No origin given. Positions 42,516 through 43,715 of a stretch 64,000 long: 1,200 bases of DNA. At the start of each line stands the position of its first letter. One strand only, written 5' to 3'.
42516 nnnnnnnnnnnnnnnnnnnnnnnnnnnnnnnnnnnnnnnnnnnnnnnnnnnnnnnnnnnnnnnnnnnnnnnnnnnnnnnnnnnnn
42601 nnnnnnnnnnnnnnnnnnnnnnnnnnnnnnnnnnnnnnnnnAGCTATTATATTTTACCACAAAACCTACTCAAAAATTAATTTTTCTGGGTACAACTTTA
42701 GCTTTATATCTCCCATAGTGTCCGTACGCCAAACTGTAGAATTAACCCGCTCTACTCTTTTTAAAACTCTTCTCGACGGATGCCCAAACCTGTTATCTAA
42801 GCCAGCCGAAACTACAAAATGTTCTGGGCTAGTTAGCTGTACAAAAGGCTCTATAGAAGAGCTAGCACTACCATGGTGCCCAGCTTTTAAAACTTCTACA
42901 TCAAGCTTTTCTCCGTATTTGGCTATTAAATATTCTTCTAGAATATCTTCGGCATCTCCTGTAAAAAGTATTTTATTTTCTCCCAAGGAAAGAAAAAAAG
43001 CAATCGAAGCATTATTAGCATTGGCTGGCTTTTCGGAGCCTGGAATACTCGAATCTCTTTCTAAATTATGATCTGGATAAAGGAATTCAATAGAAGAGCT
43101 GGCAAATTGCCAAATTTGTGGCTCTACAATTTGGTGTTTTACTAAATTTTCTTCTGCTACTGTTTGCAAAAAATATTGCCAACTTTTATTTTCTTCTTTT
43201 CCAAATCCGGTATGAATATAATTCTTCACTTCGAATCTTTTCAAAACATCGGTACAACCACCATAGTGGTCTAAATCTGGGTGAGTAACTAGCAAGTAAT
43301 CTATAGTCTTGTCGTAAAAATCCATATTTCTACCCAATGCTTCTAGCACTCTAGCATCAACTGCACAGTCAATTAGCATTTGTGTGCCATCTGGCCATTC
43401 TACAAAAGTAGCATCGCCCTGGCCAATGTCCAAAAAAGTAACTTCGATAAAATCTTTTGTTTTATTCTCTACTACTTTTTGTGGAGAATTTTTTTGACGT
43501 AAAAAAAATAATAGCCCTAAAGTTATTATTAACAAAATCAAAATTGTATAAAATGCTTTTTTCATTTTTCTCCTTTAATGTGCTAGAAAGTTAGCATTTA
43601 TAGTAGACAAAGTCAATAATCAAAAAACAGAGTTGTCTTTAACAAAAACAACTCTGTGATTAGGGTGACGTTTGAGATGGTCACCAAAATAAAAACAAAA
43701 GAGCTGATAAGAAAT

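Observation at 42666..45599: Split ComEC (membrane part and MBL part as separate genes) with an intervening DnaJ-type zinc-finger mini-protein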

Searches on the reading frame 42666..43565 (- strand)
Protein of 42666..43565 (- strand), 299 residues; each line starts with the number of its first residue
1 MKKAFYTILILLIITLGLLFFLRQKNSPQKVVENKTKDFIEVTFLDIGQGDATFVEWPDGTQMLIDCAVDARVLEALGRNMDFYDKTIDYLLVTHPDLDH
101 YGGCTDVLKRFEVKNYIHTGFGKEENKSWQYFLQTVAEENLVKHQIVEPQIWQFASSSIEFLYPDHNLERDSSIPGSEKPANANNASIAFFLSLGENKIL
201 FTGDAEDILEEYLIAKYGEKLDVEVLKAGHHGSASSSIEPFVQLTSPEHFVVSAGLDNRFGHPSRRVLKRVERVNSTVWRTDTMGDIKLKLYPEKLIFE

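Call 3: search_protein_families(library=pfam, proteins=[window:42666-43565:-], max_evalue=1)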
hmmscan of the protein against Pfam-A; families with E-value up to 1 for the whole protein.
window:42666-43565:- (299 aa): 4 families
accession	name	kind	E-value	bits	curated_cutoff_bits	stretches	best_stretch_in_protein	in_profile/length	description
PF00753.33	Lactamase_B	-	4.4e-16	59.8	22.7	1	47-254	3-194/196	Metallo-beta-lactamase superfamily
PF12706.13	Lactamase_B_2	-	2.9e-07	30.7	27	1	62-229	2-165/200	Beta-lactamase superfamily domain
PF23023.1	Anti-Pycsar_Apyc1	-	0.0043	17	50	1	59-114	28-80/250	Anti-Pycsar protein Apyc1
PF16661.11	Lactamase_B_6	-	0.0044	16.8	27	1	59-112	5-60/193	Metallo-beta-lactamase superfamily domain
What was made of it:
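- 42666..43565 (-): comEC nuclease half: a stand-alone metallo-beta-lactamase-fold protein (299 aa) with an N-terminal hydrophobic anchor. Pfam Lactamase_B E=4.4e-16 (call 3).
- Checked: MBL protein, 42666-43565 (299 aa): Lactamase_B E=4.4e-16 (call 3).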

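Call 4: search_protein_families(library=ncbifam, proteins=[window:42666-43565:-], max_evalue=1)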
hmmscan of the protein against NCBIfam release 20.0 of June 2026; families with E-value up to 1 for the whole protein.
window:42666-43565:- (299 aa): 14 families
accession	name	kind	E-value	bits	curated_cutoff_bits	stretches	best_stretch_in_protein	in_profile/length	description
TIGR00361.1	ComEC_Rec2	equivalog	2.5e-31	108.5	190.05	1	39-285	440-663/663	DNA internalization-related competence protein ComEC/Rec2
NF049846.1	blaAHM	exception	6e-19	68.1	590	1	29-282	51-287/304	AHM family subclass B3-like metallo-beta-lactamase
NF008580.0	PRK11539.1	equivalog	3.1e-18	65.5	969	1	33-295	496-732/758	ComEC family protein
NF041809.1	Avs1a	equivalog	4.7e-16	58.5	420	2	180-275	248-345/387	AVAST type 1 anti-phage system MBL fold metallo-hydrolase Avs1a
NF058524.1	6A-MBL_enzyme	equivalog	6.2e-09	35.4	220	2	46-117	3-86/346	anti-phage 6A-MBL system MBL-fold protein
TIGR03413.1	GSH_gloB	equivalog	0.00097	18.6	200.8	1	60-153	20-103/248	hydroxyacylglutathione hydrolase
NF012229.1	bla_class_B_core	domain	0.0029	17.8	100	1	60-130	24-93/139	metallo-beta-lactamase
NF002553.0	PRK02113.1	equivalog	0.0037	16.7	386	1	58-107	42-86/252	MBL fold metallo-hydrolase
NF001911.0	PRK00685.1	equivalog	0.024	14.1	144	1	61-112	18-65/228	metal-dependent hydrolase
NF045584.1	cas14_MBL_CASP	equivalog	0.039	12.3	800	1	61-105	24-68/612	type VII CRISPR-associated protein Cas14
NF046012.1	adhes_ESA_00282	equivalog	0.055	13.2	100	1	1-41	1-41/167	ESA_00282 family adhesion-associated protein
TIGR04137.1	Chlam_Ver_rRNA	hypoth_equivalog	0.083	12.8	50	1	264-275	16-27/50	small basic protein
NF000287.1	SMB1_fam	exception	0.22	10.8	400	1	51-109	45-104/280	SMB-1 family subclass B3 metallo-beta-lactamase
NF000459.2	blaSPG-1_fam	exception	0.24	10.4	550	1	58-111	59-112/285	SPG-1 family subclass B3 metallo-beta-lactamase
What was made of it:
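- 42666..43565 (-): TIGR00361 positions 440-663, E=2.5e-31 (call 4).
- On ComEC/Rec2 (two-gene form): The separate 299-aa protein matches TIGR00361 positions 440-663 at E=2.5e-31 (call 4).
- Checked: It matches positions 440-663 of the 663-position ComEC/Rec2 model TIGR00361 (call 4).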

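Call 10: find_homologous_proteins(query=window:42666-43565:-, max_evalue=1e-10)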
Query window:42666-43565:- (299 aa): 1641 proteins with E <= 1e-10 among 2835 candidates; the best 120 are listed.
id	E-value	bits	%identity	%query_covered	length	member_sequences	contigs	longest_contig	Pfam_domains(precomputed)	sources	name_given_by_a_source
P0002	3.0e-199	678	100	100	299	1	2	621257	PF12706.14,PF23023.2,PF00753.34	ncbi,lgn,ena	-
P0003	1.3e-108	381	56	100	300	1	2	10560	PF12706.14,PF00753.34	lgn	-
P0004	2.3e-106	373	61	86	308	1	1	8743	PF00753.34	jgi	jgi:competence protein ComEC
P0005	3.2e-106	373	54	95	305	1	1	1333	PF00753.34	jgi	jgi:competence protein ComEC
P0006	5.3e-106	372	61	86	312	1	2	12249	PF00753.34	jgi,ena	-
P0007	3.0e-105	370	55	97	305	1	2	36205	PF23023.2,PF00753.34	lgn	-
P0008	5.9e-105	369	55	98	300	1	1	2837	PF00753.34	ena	-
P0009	7.1e-105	369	56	96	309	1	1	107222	PF12706.14,PF00753.34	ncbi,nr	ncbi:MAG: MBL fold metallo-hydrolase [Candidatus Magasanikbacteria bacterium]|nr:MBL fold metallo-hy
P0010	1.3e-104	368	54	99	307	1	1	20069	PF00753.34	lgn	-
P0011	1.4e-104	368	55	97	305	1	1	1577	PF23023.2,PF00753.34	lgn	-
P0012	3.3e-104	366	53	98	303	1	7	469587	PF00753.34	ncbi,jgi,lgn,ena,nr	ncbi:MBL fold metallo-hydrolase [Candidatus Parcubacteria bacterium]|jgi:competence protein ComEC|nr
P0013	4.4e-103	363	51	99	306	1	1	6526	PF23023.2,PF00753.34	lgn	-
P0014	8.0e-103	362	55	97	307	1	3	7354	PF00753.34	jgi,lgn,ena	-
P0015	8.3e-103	362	55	97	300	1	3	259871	PF00753.34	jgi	-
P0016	9.9e-103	362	56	90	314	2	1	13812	PF00753.34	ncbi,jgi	ncbi:MAG: MBL fold metallo-hydrolase [Patescibacteria group bacterium]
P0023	2.3e-101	357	59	84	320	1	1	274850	PF00753.34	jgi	-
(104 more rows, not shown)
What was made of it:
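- Magasanikbacteria (call 10).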

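Call 12: find_related_loci(query=A1, collection=genome_contigs, flank=6000)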
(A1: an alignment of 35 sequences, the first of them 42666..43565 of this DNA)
Query A1 (299 aa) in genome_contigs; peptide patterns used: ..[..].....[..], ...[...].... (x = any residue, [..] = any of these).
600 stretches matched a pattern (row limit reached: there are more); 570 encode a relative of the query (tblastn E <= 1e-3); the best 80 are kept; 80 distinct loci.
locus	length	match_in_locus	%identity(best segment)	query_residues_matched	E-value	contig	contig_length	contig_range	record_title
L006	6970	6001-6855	54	1-287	7e-106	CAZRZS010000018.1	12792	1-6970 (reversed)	MAG TPA_asm: uncultured Gammaproteobacteria bacterium isolate binchicken_co387_82 genome assembly, contig: NODE_6139_len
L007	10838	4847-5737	52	1-287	9e-100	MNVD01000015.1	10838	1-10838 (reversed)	MAG: Candidatus Magasanikbacteria bacterium CG1_02_41_34 cg1_0.2_scaffold_6409_c, whole genome shotgun sequence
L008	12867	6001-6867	52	1-289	4e-98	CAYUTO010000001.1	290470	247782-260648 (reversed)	MAG TPA_asm: uncultured Gammaproteobacteria bacterium isolate SRP285395_co2_42 genome assembly, contig: NODE_29_length_2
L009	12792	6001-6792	54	23-291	8e-96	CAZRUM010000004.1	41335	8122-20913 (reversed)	MAG TPA_asm: uncultured Gammaproteobacteria bacterium isolate SRP104257_co1_391 genome assembly, contig: NODE_289_length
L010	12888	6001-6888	50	1-296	9e-95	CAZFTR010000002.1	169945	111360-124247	MAG TPA_asm: uncultured Gammaproteobacteria bacterium isolate SRP167671_co2_209 genome assembly, contig: NODE_73_length_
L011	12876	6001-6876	52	15-299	5e-93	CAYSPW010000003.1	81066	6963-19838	MAG TPA_asm: uncultured Gammaproteobacteria bacterium isolate SRP141376_co4_298 genome assembly, contig: NODE_497_length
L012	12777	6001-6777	53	26-287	2e-92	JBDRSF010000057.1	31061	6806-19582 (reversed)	MAG: Candidatus Magasanikbacteria bacterium isolate MEGAHIT-group-3.130 k141_178080, whole genome shotgun sequence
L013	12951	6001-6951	45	1-299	2e-90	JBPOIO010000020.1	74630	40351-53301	MAG: Candidatus Magasanikiibacteriota bacterium isolate MAG_292 c_000000559145, whole genome shotgun sequence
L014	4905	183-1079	48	1-291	4e-88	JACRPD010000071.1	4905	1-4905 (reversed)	MAG: Candidatus Magasanikbacteria bacterium isolate NC_groundwater_1978_Pr3_S-0.2um_44_3 scaffold_663983, whole genome s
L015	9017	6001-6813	49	21-287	6e-84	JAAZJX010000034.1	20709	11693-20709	MAG: Candidatus Magasanikiibacteriota bacterium isolate AS22ysBPME_155 61535_AS22, whole genome shotgun sequence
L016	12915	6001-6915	51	1-297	5e-83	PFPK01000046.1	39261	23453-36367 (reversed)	MAG: Candidatus Magasanikbacteria bacterium CG_4_10_14_0_2_um_filter_37_12 CG_4_10_14_0.2_scaffold_260_c, whole genome s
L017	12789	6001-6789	48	20-294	1e-82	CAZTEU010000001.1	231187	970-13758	MAG TPA_asm: uncultured Gammaproteobacteria bacterium isolate SRP200020_co5_16 genome assembly, contig: NODE_43_length_2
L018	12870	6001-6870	47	3-294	1e-81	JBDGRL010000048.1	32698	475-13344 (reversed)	MAG: Candidatus Magasanikbacteria bacterium isolate DAL-Ass_45_85C1R DAL-Ass_45_85C1R_48, whole genome shotgun sequence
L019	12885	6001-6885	45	1-296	1e-78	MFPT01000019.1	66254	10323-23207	MAG: Candidatus Magasanikbacteria bacterium RIFCSPHIGHO2_01_FULL_41_23 rifcsphigho2_01_scaffold_669, whole genome shotgu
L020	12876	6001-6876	48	1-291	5e-77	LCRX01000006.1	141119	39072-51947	MAG: Candidatus Magasanikbacteria bacterium GW2011_GWA2_56_11 UY92_C0006, whole genome shotgun sequence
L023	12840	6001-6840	43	2-290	8e-69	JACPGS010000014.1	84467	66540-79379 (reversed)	MAG: Candidatus Magasanikbacteria bacterium isolate NC_groundwater_394_Ag_B-0.1um_53_17 GD18-4_B1_scaffold_347444, whole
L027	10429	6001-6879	39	32-290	2e-62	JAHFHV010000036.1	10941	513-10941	MAG: Candidatus Magasanikiibacteriota bacterium isolate nzgw347 NODE_2778_length_10942_cov_5.279734, whole genome shotgu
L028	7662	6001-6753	42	41-287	4e-60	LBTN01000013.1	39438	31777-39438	MAG: Candidatus Magasanikbacteria bacterium GW2011_GWA2_37_8 US58_C0013, whole genome shotgun sequence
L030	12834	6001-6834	37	2-289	3e-57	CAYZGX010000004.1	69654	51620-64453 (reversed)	MAG TPA_asm: uncultured Gammaproteobacteria bacterium isolate SRP278252_co1_182 genome assembly, contig: NODE_471_length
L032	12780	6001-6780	43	35-290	4e-56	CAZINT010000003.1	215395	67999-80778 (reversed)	MAG TPA_asm: uncultured Gammaproteobacteria bacterium isolate SRP257259_co1_139 genome assembly, contig: NODE_40_length_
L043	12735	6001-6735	35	36-287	2e-45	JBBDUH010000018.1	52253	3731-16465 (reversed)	MAG: Candidatus Paceibacterota bacterium isolate LejiaC_47_60 Lejia_C_1511_length_52253_cov_38, whole genome shotgun seq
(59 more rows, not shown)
